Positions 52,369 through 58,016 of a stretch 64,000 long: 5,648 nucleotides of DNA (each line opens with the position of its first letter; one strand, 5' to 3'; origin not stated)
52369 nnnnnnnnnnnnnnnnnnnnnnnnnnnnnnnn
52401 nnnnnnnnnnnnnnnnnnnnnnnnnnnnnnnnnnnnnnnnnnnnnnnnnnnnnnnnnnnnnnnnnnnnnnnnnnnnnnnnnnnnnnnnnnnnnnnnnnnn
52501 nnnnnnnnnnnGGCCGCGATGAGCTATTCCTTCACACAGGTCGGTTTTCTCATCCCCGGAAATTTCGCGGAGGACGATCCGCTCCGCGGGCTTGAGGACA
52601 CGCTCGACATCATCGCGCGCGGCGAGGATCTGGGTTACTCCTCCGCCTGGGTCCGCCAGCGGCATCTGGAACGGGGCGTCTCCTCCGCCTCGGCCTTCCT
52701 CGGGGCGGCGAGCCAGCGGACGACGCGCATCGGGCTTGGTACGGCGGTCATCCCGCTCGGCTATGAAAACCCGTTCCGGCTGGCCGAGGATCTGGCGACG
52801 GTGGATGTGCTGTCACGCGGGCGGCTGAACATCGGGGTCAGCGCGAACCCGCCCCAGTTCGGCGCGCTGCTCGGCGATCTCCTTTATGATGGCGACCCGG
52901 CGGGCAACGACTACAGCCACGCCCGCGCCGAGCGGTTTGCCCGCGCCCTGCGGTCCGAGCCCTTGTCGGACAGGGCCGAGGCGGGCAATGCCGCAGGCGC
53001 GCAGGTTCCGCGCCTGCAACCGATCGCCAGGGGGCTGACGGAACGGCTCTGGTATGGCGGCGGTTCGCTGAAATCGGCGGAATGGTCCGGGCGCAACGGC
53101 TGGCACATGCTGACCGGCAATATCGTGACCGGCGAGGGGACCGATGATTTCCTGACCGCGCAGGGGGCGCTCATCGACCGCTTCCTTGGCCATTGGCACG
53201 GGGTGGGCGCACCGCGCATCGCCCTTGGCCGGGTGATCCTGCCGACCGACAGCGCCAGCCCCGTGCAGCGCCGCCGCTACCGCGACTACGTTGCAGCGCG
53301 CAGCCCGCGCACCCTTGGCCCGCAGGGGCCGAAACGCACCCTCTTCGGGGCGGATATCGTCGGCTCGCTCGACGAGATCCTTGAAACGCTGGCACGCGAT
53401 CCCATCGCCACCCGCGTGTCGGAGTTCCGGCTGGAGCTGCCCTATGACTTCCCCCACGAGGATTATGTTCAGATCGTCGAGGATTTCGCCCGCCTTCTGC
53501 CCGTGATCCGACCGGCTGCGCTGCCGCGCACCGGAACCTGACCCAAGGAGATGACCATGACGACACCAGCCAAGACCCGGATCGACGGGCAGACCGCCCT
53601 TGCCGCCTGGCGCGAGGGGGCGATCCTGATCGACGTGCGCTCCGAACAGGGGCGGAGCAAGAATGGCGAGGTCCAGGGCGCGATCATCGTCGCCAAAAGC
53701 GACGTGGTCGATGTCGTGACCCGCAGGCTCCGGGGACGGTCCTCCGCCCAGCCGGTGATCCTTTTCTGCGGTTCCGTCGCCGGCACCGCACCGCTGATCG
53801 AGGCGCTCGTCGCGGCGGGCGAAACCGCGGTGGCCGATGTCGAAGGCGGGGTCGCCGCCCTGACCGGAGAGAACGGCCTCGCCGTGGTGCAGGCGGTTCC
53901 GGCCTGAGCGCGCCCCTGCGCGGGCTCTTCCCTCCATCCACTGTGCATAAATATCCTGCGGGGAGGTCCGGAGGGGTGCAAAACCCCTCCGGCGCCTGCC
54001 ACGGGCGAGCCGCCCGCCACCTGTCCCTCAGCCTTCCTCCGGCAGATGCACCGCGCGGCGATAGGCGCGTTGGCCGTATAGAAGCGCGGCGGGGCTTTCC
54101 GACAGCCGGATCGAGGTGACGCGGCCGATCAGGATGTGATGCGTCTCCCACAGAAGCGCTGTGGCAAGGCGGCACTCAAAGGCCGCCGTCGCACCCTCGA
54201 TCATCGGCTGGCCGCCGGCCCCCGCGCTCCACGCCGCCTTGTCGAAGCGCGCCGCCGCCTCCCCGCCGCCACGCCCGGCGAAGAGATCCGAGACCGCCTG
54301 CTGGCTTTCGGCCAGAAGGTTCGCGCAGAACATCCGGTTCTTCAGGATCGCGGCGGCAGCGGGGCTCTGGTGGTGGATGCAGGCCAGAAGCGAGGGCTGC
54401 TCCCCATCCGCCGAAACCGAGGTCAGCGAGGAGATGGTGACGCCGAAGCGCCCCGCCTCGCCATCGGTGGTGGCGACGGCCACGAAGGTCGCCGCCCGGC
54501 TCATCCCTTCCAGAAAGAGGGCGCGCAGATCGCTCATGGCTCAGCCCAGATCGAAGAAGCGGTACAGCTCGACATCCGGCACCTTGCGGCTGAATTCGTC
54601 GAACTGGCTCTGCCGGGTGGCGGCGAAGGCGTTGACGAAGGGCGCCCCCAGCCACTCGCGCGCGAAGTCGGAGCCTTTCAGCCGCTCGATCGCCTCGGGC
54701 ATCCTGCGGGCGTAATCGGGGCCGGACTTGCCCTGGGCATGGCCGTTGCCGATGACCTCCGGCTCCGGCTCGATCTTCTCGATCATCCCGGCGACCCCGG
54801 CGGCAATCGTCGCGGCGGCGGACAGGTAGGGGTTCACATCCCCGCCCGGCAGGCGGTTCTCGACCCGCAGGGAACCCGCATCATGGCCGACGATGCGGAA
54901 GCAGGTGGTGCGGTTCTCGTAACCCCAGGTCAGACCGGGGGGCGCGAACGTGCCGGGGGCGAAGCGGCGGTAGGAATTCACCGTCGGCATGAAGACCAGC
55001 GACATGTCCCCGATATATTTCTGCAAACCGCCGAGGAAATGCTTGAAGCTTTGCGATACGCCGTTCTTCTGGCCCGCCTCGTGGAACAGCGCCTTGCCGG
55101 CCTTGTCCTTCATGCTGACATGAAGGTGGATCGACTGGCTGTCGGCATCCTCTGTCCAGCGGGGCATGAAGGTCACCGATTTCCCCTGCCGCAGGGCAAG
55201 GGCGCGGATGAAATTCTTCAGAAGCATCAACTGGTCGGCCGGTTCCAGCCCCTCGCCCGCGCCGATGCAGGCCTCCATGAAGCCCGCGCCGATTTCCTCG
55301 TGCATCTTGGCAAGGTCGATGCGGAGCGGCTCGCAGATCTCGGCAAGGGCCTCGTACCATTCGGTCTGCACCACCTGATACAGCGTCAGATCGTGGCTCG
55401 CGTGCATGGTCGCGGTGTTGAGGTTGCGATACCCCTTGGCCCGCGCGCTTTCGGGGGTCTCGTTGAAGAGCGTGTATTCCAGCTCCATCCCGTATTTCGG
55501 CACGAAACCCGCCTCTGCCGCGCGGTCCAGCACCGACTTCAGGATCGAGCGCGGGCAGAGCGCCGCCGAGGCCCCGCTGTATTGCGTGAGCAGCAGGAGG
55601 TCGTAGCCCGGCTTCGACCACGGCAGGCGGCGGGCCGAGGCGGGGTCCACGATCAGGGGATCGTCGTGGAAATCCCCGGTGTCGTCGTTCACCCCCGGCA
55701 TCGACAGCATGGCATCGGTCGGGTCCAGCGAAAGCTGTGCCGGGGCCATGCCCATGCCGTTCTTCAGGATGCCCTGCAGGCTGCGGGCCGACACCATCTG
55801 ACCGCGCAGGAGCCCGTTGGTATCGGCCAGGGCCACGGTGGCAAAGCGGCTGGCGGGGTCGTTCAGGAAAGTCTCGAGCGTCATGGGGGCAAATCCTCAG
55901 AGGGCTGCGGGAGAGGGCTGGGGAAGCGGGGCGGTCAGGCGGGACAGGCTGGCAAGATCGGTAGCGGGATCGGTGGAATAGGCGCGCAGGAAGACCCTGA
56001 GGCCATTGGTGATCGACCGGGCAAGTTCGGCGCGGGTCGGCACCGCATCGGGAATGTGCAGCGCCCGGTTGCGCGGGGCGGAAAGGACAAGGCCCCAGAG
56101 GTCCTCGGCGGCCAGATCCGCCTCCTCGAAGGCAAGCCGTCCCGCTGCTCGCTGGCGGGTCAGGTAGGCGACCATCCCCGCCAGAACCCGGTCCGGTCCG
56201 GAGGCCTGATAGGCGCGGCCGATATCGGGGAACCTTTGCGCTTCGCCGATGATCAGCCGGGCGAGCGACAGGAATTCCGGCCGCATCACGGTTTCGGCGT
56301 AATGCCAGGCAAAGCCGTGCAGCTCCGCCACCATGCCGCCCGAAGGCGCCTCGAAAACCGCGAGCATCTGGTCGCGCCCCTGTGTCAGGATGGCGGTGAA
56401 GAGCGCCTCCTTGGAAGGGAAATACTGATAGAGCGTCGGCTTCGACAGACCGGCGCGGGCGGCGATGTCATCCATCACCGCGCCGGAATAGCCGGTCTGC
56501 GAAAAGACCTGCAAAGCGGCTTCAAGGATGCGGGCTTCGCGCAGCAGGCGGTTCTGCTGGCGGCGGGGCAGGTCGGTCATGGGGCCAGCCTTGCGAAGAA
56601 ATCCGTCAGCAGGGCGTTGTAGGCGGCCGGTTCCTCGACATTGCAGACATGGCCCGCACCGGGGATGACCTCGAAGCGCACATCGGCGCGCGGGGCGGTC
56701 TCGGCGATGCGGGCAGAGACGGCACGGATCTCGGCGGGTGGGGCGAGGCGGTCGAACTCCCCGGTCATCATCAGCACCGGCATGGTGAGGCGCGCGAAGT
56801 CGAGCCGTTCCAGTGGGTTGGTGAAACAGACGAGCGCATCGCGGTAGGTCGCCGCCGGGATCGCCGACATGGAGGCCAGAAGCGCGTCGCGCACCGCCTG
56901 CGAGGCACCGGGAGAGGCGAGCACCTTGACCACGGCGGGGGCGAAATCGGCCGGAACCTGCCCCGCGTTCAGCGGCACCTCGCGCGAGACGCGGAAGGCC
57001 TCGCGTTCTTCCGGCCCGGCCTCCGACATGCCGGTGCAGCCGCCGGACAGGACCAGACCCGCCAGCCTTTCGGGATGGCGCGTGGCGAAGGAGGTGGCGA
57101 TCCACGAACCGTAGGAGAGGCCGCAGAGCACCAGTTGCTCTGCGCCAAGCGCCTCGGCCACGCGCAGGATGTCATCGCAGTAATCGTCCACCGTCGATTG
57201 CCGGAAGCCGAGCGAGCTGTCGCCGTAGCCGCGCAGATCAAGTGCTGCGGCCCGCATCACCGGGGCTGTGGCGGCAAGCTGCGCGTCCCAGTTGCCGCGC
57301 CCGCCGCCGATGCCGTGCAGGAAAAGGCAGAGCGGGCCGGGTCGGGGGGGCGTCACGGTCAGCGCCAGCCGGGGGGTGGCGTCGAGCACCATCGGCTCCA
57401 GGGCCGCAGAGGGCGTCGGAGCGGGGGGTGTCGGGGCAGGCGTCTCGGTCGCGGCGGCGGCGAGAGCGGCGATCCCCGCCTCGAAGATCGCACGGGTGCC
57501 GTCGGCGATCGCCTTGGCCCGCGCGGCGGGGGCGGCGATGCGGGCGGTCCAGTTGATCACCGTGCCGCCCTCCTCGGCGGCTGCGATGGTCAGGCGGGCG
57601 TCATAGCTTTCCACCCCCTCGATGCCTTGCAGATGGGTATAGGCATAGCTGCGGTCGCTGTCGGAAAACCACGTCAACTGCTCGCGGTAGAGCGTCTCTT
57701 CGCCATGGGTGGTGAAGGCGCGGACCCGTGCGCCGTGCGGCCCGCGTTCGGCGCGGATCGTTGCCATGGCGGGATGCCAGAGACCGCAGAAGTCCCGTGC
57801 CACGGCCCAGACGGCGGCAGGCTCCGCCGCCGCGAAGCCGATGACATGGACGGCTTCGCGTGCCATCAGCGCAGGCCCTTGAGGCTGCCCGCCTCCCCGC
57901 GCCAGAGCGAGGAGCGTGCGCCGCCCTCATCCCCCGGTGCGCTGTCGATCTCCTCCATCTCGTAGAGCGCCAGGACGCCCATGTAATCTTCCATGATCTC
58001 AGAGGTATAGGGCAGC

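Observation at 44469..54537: Acetylate-oxygenate-deacetylate gene set with a dedicated importer: candidate alphaproteobacterial counterpart of the B. subtilis S-substituted-cysteine salvage operons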

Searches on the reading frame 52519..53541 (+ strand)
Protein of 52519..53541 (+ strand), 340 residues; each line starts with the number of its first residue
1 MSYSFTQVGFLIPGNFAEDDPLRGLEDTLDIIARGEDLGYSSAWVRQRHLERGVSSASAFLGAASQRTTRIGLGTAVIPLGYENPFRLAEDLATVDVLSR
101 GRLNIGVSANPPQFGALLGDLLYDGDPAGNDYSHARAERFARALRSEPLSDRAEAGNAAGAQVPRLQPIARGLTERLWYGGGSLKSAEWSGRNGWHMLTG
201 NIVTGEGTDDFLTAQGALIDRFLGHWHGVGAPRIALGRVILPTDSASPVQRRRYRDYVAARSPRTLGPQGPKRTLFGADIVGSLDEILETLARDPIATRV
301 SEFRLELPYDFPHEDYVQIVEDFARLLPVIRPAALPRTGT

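Call 3: search_protein_families(library=pfam, proteins=[window:52519-53541:+])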
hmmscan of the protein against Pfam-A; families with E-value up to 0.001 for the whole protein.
window:52519-53541:+ (340 aa): 1 family
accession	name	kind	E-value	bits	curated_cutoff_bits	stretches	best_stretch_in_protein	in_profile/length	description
PF00296.26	Bac_luciferase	-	5.5e-23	82.2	27.9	1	8-204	3-195/314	Luciferase-like monooxygenase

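Call 4: search_protein_families(library=ncbifam, proteins=[window:52519-53541:+])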
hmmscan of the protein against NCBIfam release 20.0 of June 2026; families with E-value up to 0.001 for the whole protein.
window:52519-53541:+ (340 aa): 22 families
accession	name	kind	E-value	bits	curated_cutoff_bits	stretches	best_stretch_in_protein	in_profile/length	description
TIGR04027.1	LLM_KPN_01858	hypoth_equivalog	6.6e-26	91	412.9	1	30-322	24-316/326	putative FMN-dependent luciferase-like monooxygenase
TIGR03619.1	F420_Rv2161c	subfamily_domain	6.6e-12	45.5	166.9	1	56-108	45-97/247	TIGR03619 family F420-dependent LLM class oxidoreductase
TIGR03621.1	F420_MSMEG_2516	subfamily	1.7e-11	43.8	213.15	1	26-109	14-94/295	TIGR03621 family F420-dependent LLM class oxidoreductase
TIGR03571.1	lucif_BA3436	subfamily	2e-10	40.4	303.9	1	8-109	13-121/304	TIGR03571 family LLM class oxidoreductase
TIGR03558.1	oxido_grp_1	subfamily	2.9e-10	39.9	166.95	1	21-209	15-195/325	MsnO8 family LLM class oxidoreductase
TIGR03560.1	F420_Rv1855c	subfamily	6.6e-10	39.2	231.4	1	24-109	11-104/227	TIGR03560 family F420-dependent LLM class oxidoreductase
TIGR03559.1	F420_Rv3520c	subfamily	5.2e-09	35.6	335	1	24-113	11-96/325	LLM class F420-dependent oxidoreductase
TIGR03858.1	LLM_2I7G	subfamily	2.8e-08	33.1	462.25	1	36-106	36-107/337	Atu2307/SP_0267 family LLM class monooxygenase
TIGR03857.1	F420_MSMEG_2249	hypoth_equivalog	3.8e-08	32.9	218.4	1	32-107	20-92/329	TIGR03857 family LLM class F420-dependent oxidoreductase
TIGR03564.1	F420_MSMEG_4879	subfamily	1e-07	31.9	234.25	1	30-109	3-78/265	TIGR03564 family F420-dependent LLM class oxidoreductase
TIGR04020.1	seco_metab_LLM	subfamily_domain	3.1e-07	29.8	244.45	1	36-109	29-105/341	MupA/Atu3671 family FMN-dependent luciferase-like monooxygenase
NF007802.0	PRK10508.1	equivalog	3.3e-07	29.6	540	1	25-111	26-114/335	luciferase-like monooxygenase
TIGR03860.1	FMN_nitrolo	subfamily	2.3e-06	26.7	279.7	1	56-103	72-118/422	NtaA/DmoA family FMN-dependent monooxygenase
TIGR04024.1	F420_NP1902A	hypoth_equivalog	3.3e-06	26.1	345.4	1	25-112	14-97/330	TIGR04024 family LLM class F420-dependent oxidoreductase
TIGR04036.1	LLM_CE1758_fam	subfamily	8.7e-06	24.8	479.1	1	25-105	27-108/355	CE1758 family FMN-dependent luciferase-like monooxygenase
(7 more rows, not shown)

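Call 39: search_solved_structures(query=window:52519-53541:+, max_evalue=0.00001)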
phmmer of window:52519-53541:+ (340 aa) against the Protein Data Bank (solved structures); distinct sequences matched with E-value up to 0.00001: 2.
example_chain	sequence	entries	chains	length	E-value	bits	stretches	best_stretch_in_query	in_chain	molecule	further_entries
8k74_A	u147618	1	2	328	2.5e-17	66.3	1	32-325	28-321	Alkanal monooxygenase alpha chain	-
8cbb_A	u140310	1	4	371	1.7e-07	34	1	34-108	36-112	Alkanal monooxygenase alpha chain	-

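Call 70: search_solved_structures(query=A3, max_evalue=0.00001)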
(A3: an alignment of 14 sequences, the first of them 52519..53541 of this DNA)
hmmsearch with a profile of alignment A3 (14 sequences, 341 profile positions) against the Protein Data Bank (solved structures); distinct sequences matched with E-value up to 0.00001: 13.
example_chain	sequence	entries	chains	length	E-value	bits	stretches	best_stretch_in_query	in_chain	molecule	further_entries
8k74_A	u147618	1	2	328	6.1e-28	101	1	29-331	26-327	Alkanal monooxygenase alpha chain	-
8cbb_A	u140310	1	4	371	3.1e-11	46.1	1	32-206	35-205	Alkanal monooxygenase alpha chain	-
7bip_A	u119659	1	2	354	2e-10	43.4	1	18-107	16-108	Luciferase-like monooxygenase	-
2i7g_A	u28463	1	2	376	6.1e-09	38.6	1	24-109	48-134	Monooxygenase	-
6ket_A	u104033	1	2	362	1.1e-07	34.4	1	9-117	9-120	PuwE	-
1brl_A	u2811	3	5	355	1.2e-07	34.3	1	24-206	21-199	BACTERIAL LUCIFERASE | Alkanal monooxygenase alpha chain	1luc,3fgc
4us5_A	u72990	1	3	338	5.1e-07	32.3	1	19-143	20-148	LUCIFERASE-LIKE MONOOXYGENASE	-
4us5_D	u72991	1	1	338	6.3e-07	31.9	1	19-143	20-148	LUCIFERASE-LIKE MONOOXYGENASE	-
9gnc_A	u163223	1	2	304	1e-06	31.3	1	7-111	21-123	Putative F420-dependent oxidoreductase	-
2b81_A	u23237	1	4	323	1.2e-06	31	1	18-110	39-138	Luciferase-like monooxygenase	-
7oh2_A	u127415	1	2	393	2.3e-06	30.1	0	17-190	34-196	Alkanesulfonate monooxygenase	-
9g64_A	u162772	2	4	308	3e-06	29.7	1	7-109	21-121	F420-dependent oxidoreductase | Putative F420-dependent oxidoreductase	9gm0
1f07_A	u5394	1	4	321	6.4e-06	28.6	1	20-119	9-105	COENZYME F420-DEPENDENT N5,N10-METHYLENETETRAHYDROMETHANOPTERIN REDUCTASE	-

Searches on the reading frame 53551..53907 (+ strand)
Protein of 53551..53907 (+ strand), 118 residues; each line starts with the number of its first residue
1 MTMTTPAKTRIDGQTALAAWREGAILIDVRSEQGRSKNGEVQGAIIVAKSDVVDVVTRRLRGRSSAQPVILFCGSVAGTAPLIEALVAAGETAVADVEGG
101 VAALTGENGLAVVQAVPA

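Call 3: search_protein_families(library=pfam, proteins=[window:53551-53907:+])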
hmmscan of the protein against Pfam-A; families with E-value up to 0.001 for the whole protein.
window:53551-53907:+ (118 aa): 1 family
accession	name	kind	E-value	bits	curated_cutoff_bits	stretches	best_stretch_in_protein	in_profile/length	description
PF00581.25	Rhodanese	-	2.8e-06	28.1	22.2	1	22-104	12-99/102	Rhodanese-like domain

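Call 4: search_protein_families(library=ncbifam, proteins=[window:53551-53907:+])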
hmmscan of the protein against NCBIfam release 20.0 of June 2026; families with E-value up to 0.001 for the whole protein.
window:53551-53907:+ (118 aa): 1 family
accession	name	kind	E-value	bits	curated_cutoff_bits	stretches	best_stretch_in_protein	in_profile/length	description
NF006444.0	PRK08762.1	equivalog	1.6e-07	30.3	449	1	10-105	16-108/387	molybdopterin-synthase adenylyltransferase MoeB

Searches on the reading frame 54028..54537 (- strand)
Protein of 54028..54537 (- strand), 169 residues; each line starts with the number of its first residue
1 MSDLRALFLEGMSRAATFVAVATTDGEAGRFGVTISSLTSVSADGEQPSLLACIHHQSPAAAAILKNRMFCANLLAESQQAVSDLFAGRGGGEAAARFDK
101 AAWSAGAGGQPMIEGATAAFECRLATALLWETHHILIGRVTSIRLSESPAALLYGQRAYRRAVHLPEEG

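Call 3: search_protein_families(library=pfam, proteins=[window:54028-54537:-])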
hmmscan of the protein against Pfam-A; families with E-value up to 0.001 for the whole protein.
window:54028-54537:- (169 aa): 1 family
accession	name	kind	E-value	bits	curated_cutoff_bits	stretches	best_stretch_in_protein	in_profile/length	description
PF01613.24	Flavin_Reduct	-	1.2e-31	110.3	27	1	12-161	1-151/153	Flavin reductase like domain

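Call 4: search_protein_families(library=ncbifam, proteins=[window:54028-54537:-])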
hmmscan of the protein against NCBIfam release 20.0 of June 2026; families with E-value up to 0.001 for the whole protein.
window:54028-54537:- (169 aa): 8 families
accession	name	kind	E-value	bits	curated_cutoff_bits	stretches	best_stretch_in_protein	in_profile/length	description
TIGR03615.1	RutF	equivalog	6.9e-34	117.1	254.75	1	7-161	5-155/156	NADH-dependent FMN reductase RutF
TIGR02296.1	HpaC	equivalog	1.5e-26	93.3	205.95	1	8-160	1-151/154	4-hydroxyphenylacetate 3-monooxygenase, reductase component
NF042921.1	HpaC_Thermus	equivalog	6e-23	81.5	200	1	7-161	4-148/150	4-hydroxyphenylacetate 3-monooxygenase reductase subunit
NF012030.0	PRK15486.1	equivalog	5.5e-22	78.3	315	1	5-160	7-160/170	4-hydroxyphenylacetate 3-monooxygenase reductase subunit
NF045630.1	monooxsub_HsaB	equivalog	6.3e-17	62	230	1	10-160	12-157/186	3-hydroxy-9,10-secoandrosta-1,3,5(10)-triene-9,17-dione monooxygenase reductase subunit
NF052639.1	FlvnRedFerAPor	equivalog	9.2e-17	61.2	260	1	8-147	7-139/158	flavin reductase FerA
NF045733.1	StyMonoxStyB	equivalog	4.7e-16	59.1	200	1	8-157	4-145/150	styrene monooxygenase NADH-dependent flavin reductase subunit StyB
NF045919.1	HphnlacHdxRed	equivalog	8e-16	58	340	1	13-162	15-158/309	p-hydroxyphenylacetate 3-hydroxylase reductase component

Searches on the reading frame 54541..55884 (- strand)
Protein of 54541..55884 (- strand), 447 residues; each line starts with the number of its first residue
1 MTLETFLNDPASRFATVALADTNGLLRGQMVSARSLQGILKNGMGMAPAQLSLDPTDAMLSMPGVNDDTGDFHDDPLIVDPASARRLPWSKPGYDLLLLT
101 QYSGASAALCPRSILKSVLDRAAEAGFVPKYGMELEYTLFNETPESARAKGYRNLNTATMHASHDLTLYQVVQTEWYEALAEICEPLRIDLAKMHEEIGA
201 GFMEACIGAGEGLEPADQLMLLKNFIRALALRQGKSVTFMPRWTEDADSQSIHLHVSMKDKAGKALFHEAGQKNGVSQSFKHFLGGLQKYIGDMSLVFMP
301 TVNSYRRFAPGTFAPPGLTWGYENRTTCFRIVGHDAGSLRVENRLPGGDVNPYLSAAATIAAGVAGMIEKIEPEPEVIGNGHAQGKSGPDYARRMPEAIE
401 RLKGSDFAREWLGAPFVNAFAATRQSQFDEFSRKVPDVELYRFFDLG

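Call 5: search_protein_families(library=pfam, proteins=[window:54541-55884:-])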
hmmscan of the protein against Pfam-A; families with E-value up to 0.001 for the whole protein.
window:54541-55884:- (447 aa): 2 families
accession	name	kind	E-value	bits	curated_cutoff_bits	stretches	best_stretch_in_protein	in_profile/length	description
PF00120.29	Gln-synt_C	-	3e-79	267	24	1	109-442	2-343/344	Glutamine synthetase, catalytic domain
PF16952.10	Gln-synt_N_2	-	0.00031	21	35.7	1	18-89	21-88/112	Glutamine synthetase N-terminal domain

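Call 61: search_protein_families(library=ncbifam, proteins=[window:54541-55884:-], max_evalue=1e-10)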
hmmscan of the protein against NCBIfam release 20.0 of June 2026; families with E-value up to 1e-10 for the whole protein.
window:54541-55884:- (447 aa): 4 families
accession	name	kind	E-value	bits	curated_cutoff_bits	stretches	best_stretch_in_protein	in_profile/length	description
TIGR03105.1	gln_synth_III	equivalog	1.5e-52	178.6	469.6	1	4-442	2-432/435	type III glutamate--ammonia ligase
NF045547.1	GGputSyn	equivalog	4e-51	174.1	650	1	18-435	20-434/438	gamma-glutamylputrescine synthetase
TIGR00653.1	GlnA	equivalog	1.1e-47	162.8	429.15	1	77-445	65-462/462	type I glutamate--ammonia ligase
NF007006.0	PRK09469.1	equivalog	1.6e-23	83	845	1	192-375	209-391/469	glutamate--ammonia ligase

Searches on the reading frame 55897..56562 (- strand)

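Call 61: search_protein_families(library=ncbifam, proteins=[window:55897-56562:-], max_evalue=1e-10)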
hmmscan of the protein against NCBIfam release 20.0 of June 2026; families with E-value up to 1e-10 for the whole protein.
window:55897-56562:- (221 aa): 5 families
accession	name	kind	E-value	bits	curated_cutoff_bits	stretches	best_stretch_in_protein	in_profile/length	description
NF053731.1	TransRegFasRMycb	equivalog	7.1e-16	58.6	330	1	4-68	5-72/199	HTH-type transcriptional activator FasR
TIGR03613.1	RutR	equivalog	1.2e-14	54.6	368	1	8-68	9-69/202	pyrimidine utilization regulatory protein R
NF011584.0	PRK15008.1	equivalog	4.1e-14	52.9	230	1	9-72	20-83/212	HTH-type transcriptional regulator RutR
NF041196.1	ScbR_bind_reg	equivalog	3.9e-12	46.7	150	1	10-74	9-73/191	ScbR family autoregulator-binding transcription factor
NF050111.1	TransRegSACE7040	equivalog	1.1e-11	45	250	1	8-67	2-61/186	SACE_7040 family transcriptional regulator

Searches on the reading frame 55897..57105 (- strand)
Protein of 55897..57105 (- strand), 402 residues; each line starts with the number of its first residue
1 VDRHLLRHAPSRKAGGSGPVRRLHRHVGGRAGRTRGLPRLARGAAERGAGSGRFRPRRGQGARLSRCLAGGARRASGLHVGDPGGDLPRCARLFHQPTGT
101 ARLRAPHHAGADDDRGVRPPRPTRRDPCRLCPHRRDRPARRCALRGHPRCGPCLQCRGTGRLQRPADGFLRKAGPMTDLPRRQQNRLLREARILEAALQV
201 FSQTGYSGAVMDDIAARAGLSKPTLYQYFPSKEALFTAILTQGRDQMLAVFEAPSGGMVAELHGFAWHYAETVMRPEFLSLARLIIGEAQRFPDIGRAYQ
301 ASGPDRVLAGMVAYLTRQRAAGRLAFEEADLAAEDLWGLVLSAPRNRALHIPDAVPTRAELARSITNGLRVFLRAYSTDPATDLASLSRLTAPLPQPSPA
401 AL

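Call 5: search_protein_families(library=pfam, proteins=[window:55897-57105:-])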
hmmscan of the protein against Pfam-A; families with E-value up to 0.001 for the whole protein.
window:55897-57105:- (402 aa): 2 families
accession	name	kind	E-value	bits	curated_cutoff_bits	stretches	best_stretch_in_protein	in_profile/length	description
PF14246.11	TetR_C_7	-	5.3e-25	88.2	22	1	261-377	2-118/119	AefR-like transcriptional repressor, C-terminal domain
PF00440.29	TetR_N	-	5.6e-19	68.1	24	1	193-239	1-47/47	Bacterial regulatory proteins, tetR family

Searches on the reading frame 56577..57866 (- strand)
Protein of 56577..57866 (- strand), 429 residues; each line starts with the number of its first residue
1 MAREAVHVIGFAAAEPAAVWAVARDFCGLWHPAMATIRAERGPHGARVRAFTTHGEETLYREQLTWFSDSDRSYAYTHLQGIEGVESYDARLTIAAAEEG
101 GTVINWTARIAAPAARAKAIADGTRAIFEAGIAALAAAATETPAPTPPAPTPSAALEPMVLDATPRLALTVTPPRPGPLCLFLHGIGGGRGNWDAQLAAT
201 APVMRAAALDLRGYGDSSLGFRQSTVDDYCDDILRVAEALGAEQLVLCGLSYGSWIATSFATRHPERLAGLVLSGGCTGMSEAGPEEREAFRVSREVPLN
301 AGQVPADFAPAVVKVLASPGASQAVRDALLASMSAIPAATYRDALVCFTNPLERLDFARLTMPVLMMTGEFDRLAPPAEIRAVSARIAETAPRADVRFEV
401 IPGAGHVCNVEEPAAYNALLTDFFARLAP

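Call 5: search_protein_families(library=pfam, proteins=[window:56577-57866:-])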
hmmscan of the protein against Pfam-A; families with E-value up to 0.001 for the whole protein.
window:56577-57866:- (429 aa): 6 families
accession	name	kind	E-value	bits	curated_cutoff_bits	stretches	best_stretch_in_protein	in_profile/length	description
PF00561.26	Abhydrolase_1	-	6.7e-22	78.8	25.8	1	181-413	4-245/245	alpha/beta hydrolase fold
PF12697.13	Abhydrolase_6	-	2.8e-18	67.8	26.3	1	181-418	2-216/217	Alpha/beta hydrolase family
PF12146.15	Hydrolase_4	-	7.1e-17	61.9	27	1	181-408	8-234/239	Serine aminopeptidase, S33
PF10604.15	Polyketide_cyc2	-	1.1e-13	52.1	27.4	1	13-139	11-141/142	Polyketide cyclase / dehydrase and lipid transport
PF03096.20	Ndr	-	2.5e-06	26.9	23.3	1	220-274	76-130/283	Ndr family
PF00326.27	Peptidase_S9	-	2.4e-05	24.4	22.6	0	209-281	20-102/213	Prolyl oligopeptidase family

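Call 61: search_protein_families(library=ncbifam, proteins=[window:56577-57866:-], max_evalue=1e-10)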
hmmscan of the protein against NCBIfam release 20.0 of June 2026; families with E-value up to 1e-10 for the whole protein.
window:56577-57866:- (429 aa): 12 families
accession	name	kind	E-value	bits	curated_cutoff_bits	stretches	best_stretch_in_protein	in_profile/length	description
NF051488.1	bifunc_PcaDC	exception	8.6e-30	104.1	390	1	168-426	3-252/375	bifunctional 3-oxoadipate enol-lactonase/4-carboxymuconolactone decarboxylase PcaDC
TIGR02427.1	protocat_pcaD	equivalog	4.8e-29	101.5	255.85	1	178-424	14-250/251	3-oxoadipate enol-lactonase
NF051487.1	bifunc_PcaCD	exception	4.8e-21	75.3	430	1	157-425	148-412/413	bifunctional 4-carboxymuconolactone decarboxylase/3-oxoadipate enol-lactonase PcaCD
NF011457.0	PRK14875.1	equivalog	3.4e-19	69.1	307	1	180-274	135-229/372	acetoin dehydrogenase dihydrolipoyllysine-residue acetyltransferase subunit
TIGR03695.1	menH_SHCHC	equivalog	3.2e-17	62.8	208.55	1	178-283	3-111/252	2-succinyl-6-hydroxy-2,4-cyclohexadiene-1-carboxylate synthase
NF050089.1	i_nPHAscl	equivalog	4.5e-14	52.2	300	1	180-279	21-122/288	intracellular short-chain-length polyhydroxyalkanoate depolymerase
TIGR03611.1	RutD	equivalog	9e-14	51.5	238.5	1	177-425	13-256/258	pyrimidine utilization protein D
TIGR01738.1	bioH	equivalog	1.9e-13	50.6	206.95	1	182-423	9-244/245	pimeloyl-ACP methyl ester esterase BioH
TIGR03056.1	bchO_mg_che_rel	equivalog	8.7e-13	47.9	172.55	0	174-265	25-117/278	alpha/beta fold hydrolase BchO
NF008340.0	PRK11126.1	equivalog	8.7e-12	44.8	261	0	178-283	15-119/255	2-succinyl-6-hydroxy-2,4-cyclohexadiene-1-carboxylate synthase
TIGR01250.1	pro_imino_pep_2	subfamily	2.2e-11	43.9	167.65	0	224-282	77-135/288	proline iminopeptidase-family hydrolase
NF045632.1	hydroxlase_HsaD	equivalog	7e-11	41.6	400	0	178-276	35-137/290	4,5:9,10-diseco-3-hydroxy-5,9,17-trioxoandrosta-1(10),2-diene-4-oate hydrolase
